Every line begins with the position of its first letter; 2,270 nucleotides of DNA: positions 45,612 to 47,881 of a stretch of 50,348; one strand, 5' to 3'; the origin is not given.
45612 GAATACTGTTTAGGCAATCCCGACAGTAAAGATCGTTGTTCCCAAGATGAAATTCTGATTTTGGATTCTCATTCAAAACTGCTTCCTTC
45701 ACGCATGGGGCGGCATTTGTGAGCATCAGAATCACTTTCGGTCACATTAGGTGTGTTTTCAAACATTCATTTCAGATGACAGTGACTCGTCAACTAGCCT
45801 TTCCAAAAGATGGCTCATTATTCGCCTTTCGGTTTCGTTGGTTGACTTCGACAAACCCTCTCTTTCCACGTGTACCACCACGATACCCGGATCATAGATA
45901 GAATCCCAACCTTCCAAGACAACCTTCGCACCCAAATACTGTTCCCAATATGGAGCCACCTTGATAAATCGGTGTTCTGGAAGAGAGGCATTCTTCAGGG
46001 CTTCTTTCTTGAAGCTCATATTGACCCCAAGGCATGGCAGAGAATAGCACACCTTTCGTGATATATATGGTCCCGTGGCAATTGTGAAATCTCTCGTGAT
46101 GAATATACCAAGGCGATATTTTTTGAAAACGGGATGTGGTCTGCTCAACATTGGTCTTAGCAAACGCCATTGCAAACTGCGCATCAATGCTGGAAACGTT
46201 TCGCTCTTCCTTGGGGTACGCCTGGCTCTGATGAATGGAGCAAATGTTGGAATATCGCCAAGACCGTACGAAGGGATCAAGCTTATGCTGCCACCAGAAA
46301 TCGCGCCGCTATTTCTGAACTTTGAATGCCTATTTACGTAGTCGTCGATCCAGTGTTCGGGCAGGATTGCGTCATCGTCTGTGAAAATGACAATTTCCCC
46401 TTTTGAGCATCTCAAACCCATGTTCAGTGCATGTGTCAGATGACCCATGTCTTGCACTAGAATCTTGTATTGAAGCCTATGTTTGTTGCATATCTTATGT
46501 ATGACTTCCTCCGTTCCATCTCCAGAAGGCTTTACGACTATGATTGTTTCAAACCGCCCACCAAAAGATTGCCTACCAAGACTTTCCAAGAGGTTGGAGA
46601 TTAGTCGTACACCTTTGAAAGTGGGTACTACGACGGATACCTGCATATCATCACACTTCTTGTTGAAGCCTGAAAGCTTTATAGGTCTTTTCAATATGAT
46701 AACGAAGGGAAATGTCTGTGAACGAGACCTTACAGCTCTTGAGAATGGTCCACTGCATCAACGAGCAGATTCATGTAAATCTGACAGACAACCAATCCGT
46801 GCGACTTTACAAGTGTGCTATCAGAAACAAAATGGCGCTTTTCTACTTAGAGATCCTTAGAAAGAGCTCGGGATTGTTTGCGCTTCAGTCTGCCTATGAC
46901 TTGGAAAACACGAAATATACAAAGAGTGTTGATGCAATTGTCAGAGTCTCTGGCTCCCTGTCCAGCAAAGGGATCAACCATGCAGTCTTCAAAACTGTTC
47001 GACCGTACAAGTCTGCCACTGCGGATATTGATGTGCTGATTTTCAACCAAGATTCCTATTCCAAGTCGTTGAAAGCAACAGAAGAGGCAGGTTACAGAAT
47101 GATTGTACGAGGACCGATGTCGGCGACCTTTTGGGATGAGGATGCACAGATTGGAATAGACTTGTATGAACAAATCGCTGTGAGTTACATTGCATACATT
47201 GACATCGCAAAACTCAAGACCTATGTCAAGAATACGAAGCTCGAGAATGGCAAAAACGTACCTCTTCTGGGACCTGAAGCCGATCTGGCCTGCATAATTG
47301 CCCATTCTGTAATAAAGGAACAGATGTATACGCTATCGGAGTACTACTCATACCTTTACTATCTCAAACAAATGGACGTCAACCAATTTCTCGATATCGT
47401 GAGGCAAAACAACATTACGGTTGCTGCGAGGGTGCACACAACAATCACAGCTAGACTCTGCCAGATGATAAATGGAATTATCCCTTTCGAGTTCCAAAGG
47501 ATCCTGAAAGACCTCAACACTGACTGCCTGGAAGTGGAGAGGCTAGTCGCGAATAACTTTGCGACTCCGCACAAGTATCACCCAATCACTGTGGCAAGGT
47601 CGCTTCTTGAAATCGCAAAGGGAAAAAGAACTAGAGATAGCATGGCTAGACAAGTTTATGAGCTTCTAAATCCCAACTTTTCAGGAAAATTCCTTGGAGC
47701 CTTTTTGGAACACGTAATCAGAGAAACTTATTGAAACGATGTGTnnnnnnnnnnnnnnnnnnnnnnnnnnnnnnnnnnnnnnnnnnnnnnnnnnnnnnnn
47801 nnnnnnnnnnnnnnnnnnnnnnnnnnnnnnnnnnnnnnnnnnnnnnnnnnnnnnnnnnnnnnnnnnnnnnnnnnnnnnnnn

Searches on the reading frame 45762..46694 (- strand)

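Call 53: search_protein_families(library=pfam, proteins=[window:45762-46694:-], max_evalue=0.001)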
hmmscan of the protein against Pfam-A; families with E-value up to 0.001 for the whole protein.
window:45762-46694:- (311 aa): 2 families
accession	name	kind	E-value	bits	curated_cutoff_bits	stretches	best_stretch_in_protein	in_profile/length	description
PF00535.33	Glycos_transf_2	-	5.4e-16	59.4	23.3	1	20-132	1-112/168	Glycosyl transferase family 2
PF13641.12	Glyco_tranf_2_3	-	2.6e-12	47.7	27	1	18-122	2-110/230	Glycosyltransferase like family 2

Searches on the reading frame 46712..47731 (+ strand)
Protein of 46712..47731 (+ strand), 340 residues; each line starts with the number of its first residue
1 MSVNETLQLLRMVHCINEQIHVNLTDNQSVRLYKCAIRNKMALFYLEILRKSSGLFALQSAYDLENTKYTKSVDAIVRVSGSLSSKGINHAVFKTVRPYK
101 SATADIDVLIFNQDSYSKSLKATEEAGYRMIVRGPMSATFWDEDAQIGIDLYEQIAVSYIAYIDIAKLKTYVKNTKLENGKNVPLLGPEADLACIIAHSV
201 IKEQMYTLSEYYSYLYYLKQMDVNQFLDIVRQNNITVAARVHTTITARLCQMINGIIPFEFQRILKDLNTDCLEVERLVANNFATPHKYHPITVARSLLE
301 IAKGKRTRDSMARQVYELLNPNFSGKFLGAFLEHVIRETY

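Call 53: search_protein_families(library=pfam, proteins=[window:46712-47731:+], max_evalue=0.001)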
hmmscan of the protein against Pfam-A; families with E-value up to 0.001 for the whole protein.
window:46712-47731:+ (340 aa): 1 family
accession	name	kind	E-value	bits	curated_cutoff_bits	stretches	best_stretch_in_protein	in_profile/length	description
PF14907.12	NTP_transf_5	-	1.4e-05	25.2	31.2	1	57-248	41-246/249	Uncharacterised nucleotidyltransferase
